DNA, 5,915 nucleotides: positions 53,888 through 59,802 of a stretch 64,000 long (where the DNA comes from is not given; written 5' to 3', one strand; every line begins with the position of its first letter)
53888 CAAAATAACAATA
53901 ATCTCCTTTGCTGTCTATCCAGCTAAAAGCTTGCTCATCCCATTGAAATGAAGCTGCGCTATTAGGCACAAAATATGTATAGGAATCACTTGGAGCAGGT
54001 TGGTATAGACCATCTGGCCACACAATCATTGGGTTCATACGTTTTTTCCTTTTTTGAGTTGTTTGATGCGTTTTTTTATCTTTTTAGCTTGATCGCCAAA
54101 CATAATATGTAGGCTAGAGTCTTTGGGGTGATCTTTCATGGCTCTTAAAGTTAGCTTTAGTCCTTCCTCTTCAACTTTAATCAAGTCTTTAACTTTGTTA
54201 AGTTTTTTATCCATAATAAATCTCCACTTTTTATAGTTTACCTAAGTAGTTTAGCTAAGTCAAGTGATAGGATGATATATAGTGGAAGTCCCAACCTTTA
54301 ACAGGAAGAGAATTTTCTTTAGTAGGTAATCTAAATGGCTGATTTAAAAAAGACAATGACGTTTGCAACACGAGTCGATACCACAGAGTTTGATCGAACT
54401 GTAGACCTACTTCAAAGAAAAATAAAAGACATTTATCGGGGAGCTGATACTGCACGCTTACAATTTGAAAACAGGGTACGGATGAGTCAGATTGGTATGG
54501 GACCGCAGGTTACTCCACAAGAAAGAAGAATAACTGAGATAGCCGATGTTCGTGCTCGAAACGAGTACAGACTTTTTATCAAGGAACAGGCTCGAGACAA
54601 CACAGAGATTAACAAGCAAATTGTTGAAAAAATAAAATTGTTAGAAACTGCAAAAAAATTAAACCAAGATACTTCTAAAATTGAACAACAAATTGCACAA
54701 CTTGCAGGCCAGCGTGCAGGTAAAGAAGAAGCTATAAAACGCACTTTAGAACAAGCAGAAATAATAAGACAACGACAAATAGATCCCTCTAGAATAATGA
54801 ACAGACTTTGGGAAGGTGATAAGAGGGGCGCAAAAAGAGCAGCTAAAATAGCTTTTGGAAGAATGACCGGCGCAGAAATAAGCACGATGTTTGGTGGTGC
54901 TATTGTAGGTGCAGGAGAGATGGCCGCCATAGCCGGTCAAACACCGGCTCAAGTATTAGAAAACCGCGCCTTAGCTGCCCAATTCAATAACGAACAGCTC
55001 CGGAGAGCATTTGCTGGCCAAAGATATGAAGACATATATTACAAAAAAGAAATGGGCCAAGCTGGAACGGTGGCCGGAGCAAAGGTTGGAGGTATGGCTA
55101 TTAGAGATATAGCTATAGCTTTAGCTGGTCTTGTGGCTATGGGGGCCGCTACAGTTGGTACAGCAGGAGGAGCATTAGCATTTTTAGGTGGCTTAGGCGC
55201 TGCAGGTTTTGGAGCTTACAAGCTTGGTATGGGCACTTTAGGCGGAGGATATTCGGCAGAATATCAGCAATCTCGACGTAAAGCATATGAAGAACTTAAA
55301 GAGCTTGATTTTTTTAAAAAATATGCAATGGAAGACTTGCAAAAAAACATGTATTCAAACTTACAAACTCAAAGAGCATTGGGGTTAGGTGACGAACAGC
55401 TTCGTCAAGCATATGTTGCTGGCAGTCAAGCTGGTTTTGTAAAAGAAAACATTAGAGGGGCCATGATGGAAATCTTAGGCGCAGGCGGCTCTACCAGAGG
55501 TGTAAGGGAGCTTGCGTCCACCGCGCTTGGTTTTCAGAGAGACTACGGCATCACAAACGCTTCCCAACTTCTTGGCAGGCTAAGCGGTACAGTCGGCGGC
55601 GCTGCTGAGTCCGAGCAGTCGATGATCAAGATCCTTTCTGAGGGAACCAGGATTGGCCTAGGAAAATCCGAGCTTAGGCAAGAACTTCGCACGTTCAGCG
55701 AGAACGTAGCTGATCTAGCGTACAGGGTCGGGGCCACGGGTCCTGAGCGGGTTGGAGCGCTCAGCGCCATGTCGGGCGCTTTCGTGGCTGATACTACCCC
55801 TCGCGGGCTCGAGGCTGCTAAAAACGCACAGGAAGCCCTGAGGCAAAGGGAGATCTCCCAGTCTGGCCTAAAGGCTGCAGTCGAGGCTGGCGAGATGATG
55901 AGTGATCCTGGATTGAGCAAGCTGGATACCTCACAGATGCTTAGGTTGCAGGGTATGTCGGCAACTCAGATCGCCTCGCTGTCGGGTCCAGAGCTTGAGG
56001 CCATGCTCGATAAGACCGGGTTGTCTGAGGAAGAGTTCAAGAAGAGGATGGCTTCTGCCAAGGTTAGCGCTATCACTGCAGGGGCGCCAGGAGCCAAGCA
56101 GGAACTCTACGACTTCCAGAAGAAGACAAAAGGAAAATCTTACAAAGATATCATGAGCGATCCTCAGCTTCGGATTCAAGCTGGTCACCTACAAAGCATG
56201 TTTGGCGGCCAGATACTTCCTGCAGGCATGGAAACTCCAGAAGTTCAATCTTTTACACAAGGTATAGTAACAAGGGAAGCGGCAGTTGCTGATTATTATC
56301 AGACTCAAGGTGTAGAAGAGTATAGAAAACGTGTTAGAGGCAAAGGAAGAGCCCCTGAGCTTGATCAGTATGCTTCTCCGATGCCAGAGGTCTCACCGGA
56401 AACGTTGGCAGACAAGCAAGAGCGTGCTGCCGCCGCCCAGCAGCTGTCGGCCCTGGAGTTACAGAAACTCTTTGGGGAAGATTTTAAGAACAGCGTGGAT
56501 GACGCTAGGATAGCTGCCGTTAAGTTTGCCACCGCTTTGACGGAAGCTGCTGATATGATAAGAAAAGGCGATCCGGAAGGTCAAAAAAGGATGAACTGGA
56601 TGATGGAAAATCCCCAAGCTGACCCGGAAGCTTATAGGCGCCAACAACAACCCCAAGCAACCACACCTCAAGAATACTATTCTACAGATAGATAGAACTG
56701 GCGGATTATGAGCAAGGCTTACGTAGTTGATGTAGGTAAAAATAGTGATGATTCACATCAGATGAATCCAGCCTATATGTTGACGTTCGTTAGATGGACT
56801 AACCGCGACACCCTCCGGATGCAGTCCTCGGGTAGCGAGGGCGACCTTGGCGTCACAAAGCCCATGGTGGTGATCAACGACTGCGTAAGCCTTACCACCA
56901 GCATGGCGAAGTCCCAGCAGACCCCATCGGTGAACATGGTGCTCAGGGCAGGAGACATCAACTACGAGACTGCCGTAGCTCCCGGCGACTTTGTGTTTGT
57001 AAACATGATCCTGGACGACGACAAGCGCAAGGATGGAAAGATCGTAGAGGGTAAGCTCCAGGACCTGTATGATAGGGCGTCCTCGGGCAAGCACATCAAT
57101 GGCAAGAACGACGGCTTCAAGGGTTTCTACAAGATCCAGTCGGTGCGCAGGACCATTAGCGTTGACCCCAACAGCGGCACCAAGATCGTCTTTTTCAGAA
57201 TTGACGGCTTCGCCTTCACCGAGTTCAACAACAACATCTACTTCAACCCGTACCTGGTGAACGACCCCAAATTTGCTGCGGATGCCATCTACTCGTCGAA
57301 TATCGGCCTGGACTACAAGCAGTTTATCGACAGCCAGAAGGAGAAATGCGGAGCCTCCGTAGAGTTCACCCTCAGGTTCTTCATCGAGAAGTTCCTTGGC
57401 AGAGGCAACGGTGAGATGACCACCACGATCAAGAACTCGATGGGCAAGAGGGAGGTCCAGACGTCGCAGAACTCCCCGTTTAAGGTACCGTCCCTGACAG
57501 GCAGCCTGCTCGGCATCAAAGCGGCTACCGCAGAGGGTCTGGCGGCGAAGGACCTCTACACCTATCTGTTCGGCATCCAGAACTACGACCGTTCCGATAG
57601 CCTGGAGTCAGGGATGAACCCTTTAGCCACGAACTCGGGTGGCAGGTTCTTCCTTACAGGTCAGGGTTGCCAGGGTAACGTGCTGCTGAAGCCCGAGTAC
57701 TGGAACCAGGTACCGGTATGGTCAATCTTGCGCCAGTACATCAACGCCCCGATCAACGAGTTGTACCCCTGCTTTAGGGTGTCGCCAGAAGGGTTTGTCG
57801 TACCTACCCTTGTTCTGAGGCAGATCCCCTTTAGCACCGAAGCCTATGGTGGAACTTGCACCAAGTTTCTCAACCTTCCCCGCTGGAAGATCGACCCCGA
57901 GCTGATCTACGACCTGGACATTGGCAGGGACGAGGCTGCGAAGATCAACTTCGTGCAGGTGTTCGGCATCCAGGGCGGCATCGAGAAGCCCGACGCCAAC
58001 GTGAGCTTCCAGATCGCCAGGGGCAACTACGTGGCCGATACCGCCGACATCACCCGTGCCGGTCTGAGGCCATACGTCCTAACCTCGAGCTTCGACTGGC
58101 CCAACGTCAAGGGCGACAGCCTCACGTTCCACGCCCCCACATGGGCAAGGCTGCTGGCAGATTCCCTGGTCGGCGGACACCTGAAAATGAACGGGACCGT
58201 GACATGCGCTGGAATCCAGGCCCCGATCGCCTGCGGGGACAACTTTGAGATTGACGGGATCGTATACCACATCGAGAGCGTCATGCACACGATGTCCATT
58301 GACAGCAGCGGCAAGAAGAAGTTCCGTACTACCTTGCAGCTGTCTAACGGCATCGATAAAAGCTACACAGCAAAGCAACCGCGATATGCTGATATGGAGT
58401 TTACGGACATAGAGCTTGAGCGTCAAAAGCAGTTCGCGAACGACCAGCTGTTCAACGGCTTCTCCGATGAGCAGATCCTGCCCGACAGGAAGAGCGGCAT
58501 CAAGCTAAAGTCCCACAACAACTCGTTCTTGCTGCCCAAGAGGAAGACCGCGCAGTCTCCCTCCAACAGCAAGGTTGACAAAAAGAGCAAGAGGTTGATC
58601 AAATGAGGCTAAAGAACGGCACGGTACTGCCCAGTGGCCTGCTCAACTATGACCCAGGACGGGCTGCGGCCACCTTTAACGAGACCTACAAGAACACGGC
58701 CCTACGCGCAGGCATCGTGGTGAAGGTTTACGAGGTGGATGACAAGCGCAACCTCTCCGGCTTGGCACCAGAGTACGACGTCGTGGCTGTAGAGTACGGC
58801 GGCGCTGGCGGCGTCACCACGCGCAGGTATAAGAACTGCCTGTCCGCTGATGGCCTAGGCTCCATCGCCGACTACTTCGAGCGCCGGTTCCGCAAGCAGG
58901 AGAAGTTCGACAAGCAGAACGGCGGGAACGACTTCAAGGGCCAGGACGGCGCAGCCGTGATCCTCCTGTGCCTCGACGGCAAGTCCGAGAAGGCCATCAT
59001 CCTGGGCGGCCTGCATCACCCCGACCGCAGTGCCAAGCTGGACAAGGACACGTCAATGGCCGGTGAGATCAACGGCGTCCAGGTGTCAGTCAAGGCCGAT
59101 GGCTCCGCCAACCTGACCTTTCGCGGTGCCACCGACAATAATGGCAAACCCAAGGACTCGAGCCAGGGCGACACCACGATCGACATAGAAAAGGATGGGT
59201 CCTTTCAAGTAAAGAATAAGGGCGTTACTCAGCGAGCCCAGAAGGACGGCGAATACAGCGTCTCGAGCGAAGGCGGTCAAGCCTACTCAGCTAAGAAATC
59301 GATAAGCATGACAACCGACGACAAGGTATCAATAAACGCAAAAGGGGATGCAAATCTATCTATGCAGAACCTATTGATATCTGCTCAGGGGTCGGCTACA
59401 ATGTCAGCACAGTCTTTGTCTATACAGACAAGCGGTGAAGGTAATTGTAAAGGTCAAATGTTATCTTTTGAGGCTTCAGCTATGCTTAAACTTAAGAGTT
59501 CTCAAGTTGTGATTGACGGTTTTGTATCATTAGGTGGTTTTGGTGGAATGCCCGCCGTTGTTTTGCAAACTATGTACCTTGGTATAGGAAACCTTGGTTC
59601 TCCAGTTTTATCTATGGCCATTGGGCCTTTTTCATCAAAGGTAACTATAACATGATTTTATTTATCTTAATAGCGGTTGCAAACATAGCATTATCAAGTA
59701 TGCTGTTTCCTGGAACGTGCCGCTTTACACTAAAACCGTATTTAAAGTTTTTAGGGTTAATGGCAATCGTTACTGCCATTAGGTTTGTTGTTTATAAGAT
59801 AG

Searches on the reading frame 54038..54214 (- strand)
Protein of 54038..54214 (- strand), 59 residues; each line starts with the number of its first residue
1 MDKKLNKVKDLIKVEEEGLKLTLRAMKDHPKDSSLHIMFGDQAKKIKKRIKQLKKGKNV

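Call 54: search_protein_families(library=pfam, proteins=[window:54038-54214:-], max_evalue=0.1)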
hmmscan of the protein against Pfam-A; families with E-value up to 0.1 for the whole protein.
window:54038-54214:- (59 aa): 0 families

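Call 55: search_protein_families(library=phrogs, proteins=[window:54038-54214:-], max_evalue=0.1)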
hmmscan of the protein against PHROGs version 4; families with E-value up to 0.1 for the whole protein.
window:54038-54214:- (59 aa): 1 family
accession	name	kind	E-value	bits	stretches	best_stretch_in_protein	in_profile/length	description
phrog_25464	-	unknown function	0.057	14.1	1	23-52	49-80/84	-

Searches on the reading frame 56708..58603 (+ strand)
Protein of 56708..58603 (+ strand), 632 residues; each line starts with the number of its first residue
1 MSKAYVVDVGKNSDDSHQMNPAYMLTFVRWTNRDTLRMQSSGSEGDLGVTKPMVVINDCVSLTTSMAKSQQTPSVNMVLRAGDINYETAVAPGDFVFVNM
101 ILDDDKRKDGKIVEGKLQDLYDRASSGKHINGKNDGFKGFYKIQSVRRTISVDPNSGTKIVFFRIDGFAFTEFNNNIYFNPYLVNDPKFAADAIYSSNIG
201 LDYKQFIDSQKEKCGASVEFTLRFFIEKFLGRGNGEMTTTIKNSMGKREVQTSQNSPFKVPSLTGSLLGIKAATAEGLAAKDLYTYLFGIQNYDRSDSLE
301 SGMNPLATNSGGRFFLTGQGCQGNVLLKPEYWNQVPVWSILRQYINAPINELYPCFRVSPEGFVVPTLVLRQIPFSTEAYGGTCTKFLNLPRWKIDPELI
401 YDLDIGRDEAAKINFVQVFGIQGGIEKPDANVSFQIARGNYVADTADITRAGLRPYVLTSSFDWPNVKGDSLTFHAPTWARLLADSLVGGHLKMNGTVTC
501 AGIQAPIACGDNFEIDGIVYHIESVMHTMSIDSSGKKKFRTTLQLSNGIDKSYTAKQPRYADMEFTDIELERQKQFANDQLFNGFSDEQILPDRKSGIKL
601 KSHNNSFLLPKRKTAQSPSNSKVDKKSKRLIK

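Call 11: search_protein_families(library=phrogs, proteins=[window:56708-58603:+], max_evalue=0.001)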
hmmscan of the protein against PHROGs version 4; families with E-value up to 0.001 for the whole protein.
window:56708-58603:+ (632 aa): 0 families

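Call 46: search_dna_similar(query=window:56708-58603:+, collection=phages, mode=protein, max_evalue=0.00001, max_rows=20)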
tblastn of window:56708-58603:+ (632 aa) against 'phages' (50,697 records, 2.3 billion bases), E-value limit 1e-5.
Records with a match: 1; places in all: 1; records where one place covers at least 80% of the query: 1.
Best place of each record, by identity: <60% 1.
By first word of the organism name: Myxococcus 1.
By host as written in the record: Myxococcus sp. 1.
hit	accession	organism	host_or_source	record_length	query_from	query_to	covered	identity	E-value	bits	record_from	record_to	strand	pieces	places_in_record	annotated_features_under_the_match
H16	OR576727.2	Myxococcus phage Mx1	Myxococcus sp.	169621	4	571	90%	28.2%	8e-59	219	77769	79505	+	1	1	hypothetical protein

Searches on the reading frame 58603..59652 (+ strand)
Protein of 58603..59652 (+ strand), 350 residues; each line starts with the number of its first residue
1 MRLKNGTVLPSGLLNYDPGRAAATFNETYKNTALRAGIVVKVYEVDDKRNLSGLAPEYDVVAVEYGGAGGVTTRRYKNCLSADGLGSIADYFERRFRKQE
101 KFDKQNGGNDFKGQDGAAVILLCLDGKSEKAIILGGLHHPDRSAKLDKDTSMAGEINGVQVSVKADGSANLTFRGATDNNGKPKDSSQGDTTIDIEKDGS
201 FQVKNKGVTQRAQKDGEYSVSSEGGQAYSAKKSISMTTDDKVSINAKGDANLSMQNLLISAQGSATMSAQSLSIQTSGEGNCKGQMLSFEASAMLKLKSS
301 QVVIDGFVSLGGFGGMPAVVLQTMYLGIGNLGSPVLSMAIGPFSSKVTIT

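Call 11: search_protein_families(library=phrogs, proteins=[window:58603-59652:+], max_evalue=0.001)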
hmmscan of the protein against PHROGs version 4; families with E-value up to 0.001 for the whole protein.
window:58603-59652:+ (350 aa): 1 family
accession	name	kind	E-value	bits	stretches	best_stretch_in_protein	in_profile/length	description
phrog_9992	-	tail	1.5e-05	25.7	0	162-281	72-187/228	baseplate assembly protein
